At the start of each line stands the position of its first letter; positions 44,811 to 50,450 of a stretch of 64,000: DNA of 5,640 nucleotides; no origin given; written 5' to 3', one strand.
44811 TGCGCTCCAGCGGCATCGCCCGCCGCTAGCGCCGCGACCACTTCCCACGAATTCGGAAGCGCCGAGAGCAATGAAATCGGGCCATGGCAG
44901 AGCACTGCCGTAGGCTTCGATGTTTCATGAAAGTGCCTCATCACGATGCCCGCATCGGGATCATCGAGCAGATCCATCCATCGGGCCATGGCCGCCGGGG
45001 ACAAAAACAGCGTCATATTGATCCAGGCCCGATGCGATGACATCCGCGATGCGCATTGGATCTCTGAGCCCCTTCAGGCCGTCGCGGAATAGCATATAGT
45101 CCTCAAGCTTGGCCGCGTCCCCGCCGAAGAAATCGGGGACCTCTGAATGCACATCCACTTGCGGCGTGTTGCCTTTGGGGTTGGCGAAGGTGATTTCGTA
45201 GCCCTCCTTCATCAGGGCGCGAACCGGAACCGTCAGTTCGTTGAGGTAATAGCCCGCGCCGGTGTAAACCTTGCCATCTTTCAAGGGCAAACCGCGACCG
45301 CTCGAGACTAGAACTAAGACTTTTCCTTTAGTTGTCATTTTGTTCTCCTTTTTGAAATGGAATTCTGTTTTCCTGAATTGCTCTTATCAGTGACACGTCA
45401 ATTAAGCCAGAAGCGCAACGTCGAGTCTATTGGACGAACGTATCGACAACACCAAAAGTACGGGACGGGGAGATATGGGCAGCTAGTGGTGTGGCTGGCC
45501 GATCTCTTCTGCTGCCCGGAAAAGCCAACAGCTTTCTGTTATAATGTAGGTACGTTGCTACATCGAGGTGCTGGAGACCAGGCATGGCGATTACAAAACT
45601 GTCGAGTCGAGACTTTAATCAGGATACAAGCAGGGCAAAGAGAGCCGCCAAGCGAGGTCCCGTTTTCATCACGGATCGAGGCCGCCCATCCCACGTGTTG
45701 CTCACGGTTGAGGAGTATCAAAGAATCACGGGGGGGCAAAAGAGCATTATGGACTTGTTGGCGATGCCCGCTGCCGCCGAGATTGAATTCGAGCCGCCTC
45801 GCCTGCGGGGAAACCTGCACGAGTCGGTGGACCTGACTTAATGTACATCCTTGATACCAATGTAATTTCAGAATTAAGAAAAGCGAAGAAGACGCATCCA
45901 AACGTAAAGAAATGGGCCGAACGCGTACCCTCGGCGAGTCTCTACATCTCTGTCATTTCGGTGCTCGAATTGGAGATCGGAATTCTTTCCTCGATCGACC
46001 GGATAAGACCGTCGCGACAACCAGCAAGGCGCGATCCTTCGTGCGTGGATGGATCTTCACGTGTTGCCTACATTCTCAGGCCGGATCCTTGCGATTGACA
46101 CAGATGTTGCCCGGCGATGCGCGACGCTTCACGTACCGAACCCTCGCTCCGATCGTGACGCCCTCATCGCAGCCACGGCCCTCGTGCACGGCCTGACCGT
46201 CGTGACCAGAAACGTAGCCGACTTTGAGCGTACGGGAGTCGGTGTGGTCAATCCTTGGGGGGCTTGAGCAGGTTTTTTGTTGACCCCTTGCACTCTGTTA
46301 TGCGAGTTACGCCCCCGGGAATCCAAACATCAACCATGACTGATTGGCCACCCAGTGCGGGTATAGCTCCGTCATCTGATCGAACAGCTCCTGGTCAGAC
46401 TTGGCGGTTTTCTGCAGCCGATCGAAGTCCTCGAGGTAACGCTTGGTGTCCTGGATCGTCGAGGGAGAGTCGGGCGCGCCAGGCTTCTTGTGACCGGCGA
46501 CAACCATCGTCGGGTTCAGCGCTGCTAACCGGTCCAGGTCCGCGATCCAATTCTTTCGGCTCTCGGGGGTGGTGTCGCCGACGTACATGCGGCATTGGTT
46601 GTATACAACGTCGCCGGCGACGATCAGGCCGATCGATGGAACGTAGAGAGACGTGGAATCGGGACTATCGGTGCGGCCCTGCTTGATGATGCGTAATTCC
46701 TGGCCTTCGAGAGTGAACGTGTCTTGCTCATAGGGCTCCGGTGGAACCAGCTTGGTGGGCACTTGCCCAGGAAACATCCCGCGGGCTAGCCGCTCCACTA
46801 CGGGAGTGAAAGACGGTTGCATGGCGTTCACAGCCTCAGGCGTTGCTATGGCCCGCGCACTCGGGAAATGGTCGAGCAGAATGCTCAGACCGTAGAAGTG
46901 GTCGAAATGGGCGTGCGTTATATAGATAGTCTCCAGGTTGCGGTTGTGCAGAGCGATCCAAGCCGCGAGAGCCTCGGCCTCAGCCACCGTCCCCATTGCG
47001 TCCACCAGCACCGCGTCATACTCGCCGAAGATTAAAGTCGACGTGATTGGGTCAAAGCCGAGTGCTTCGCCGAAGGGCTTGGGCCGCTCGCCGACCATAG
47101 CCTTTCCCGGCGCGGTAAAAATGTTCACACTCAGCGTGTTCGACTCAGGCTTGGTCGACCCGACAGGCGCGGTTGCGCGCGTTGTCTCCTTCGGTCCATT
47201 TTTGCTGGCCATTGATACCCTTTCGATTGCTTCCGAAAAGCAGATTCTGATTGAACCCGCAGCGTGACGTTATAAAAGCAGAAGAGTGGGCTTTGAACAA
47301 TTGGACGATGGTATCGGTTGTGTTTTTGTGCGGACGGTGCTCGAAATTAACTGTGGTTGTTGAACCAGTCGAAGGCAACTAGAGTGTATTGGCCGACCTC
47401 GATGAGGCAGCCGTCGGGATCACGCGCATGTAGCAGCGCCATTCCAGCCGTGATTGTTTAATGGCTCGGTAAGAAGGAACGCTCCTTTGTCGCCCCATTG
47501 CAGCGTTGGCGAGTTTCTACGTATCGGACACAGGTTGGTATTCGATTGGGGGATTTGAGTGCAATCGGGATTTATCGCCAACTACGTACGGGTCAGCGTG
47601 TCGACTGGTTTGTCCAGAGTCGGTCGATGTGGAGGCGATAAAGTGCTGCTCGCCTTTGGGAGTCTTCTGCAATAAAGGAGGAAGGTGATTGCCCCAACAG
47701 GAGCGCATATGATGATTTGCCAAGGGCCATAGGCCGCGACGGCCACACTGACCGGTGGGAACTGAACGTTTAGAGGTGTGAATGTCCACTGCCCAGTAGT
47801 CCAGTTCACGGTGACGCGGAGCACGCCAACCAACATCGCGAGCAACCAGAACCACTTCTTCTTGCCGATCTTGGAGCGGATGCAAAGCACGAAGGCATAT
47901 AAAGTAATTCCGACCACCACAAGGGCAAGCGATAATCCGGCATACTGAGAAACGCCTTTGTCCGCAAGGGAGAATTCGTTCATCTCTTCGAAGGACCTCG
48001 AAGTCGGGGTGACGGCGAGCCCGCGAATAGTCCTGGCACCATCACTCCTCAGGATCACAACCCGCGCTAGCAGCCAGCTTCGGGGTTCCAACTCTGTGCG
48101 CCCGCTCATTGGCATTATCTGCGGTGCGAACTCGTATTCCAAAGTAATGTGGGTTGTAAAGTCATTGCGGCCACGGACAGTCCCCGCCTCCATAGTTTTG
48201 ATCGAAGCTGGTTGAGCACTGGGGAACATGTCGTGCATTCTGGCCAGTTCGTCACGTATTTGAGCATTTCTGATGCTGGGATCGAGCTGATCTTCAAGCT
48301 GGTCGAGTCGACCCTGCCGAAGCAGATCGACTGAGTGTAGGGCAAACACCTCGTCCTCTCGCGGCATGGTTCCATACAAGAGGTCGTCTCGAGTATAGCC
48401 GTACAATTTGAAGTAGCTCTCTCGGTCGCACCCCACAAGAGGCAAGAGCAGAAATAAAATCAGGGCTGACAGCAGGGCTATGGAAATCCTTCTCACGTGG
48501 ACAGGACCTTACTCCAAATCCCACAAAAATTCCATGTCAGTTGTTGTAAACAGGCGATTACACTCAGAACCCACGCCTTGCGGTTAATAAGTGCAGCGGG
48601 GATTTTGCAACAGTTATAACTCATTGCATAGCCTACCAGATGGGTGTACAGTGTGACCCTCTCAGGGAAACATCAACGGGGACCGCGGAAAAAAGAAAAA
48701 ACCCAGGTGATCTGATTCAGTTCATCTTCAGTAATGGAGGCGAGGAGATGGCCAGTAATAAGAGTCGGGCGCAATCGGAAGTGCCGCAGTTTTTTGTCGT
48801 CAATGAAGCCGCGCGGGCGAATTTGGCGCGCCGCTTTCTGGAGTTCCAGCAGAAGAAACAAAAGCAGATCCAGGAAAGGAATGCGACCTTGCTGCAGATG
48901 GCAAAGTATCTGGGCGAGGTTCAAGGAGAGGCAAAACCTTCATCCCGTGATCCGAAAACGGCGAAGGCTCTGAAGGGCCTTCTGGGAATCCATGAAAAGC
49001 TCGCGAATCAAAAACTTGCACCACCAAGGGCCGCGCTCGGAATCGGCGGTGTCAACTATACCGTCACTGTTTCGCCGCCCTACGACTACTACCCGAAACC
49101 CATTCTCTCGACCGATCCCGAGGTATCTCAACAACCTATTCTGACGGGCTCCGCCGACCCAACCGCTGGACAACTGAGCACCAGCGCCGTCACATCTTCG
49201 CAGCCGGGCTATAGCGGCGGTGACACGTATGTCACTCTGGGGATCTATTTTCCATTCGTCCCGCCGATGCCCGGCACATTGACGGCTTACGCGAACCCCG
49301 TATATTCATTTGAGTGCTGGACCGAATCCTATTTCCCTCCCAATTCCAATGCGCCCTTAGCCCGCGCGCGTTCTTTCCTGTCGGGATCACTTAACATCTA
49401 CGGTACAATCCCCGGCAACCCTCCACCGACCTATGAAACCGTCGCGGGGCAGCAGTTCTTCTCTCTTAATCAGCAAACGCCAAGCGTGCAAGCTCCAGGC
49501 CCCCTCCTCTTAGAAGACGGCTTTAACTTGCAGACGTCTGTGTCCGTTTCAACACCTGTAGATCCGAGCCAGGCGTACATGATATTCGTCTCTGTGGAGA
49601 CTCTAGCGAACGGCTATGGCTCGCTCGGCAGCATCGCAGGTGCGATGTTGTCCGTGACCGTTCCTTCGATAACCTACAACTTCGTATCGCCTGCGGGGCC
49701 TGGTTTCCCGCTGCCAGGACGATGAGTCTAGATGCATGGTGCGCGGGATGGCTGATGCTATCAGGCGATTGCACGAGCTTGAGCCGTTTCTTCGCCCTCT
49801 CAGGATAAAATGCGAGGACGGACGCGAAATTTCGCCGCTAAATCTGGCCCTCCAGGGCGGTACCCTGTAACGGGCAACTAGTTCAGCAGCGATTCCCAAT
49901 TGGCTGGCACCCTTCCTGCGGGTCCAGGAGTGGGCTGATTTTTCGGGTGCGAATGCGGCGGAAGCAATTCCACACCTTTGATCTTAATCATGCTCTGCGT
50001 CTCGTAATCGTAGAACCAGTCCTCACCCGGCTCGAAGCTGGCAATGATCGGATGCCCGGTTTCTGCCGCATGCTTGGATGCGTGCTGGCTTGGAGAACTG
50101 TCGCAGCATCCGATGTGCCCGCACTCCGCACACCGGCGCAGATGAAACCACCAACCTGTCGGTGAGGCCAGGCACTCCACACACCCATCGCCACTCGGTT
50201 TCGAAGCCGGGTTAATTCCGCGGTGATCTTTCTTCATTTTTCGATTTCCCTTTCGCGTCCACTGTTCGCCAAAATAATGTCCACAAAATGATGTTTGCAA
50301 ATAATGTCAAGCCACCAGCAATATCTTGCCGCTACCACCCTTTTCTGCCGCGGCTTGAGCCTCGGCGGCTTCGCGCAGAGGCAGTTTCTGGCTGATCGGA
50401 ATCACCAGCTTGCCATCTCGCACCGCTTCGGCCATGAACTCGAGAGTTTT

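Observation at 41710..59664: Recurrent oriented '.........-box' motif upstream of at least nine transcription units: candidate regulon signature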

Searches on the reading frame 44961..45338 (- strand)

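Call 7: search_protein_families(library=pfam, proteins=[window:44961-45338:-], max_evalue=0.01)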
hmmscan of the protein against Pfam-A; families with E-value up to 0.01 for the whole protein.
window:44961-45338:- (125 aa): 2 families
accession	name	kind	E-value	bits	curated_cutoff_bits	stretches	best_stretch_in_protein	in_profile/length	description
PF17124.11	ThiJ_like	-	6.6e-10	39.6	30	1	28-120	4-97/186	ThiJ/PfpI family-like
PF01965.30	DJ-1_PfpI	-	0.0021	18.4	26.6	0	28-119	9-74/165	DJ-1/PfpI family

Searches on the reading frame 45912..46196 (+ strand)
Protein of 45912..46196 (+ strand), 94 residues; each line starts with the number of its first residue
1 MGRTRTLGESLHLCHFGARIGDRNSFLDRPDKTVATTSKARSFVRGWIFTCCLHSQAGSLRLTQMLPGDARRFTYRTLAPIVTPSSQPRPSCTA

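Call 67: search_protein_families(library=pfam, proteins=[window:45912-46196:+], max_evalue=0.00001)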
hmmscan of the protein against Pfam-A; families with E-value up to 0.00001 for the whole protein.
window:45912-46196:+ (94 aa): 0 families

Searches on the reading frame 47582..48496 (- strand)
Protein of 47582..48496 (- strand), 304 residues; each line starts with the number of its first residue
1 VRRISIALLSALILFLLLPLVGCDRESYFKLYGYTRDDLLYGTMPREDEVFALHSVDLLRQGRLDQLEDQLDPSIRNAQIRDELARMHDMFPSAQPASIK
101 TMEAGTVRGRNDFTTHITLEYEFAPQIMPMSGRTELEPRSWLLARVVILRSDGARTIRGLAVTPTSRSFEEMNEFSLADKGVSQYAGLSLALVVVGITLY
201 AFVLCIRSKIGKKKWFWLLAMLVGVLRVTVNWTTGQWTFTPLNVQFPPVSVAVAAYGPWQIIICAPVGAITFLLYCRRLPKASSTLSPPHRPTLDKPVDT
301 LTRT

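Call 7: search_protein_families(library=pfam, proteins=[window:47582-48496:-], max_evalue=0.01)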
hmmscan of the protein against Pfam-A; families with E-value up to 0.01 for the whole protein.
window:47582-48496:- (304 aa): 0 families

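Call 57: search_protein_families(library=ncbifam, proteins=[window:47582-48496:-], max_evalue=0.001)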
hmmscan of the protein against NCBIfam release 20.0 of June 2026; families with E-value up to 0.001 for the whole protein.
window:47582-48496:- (304 aa): 0 families

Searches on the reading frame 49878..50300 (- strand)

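Call 8: search_protein_families(library=pfam, proteins=[window:49878-50300:-], max_evalue=0.01)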
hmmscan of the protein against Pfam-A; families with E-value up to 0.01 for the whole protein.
window:49878-50300:- (140 aa): 1 family
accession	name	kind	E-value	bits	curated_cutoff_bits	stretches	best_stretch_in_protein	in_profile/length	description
PF02148.25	zf-UBP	-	1.1e-12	48.5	22.7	1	40-106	1-59/63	Zn-finger in ubiquitin-hydrolases and other protein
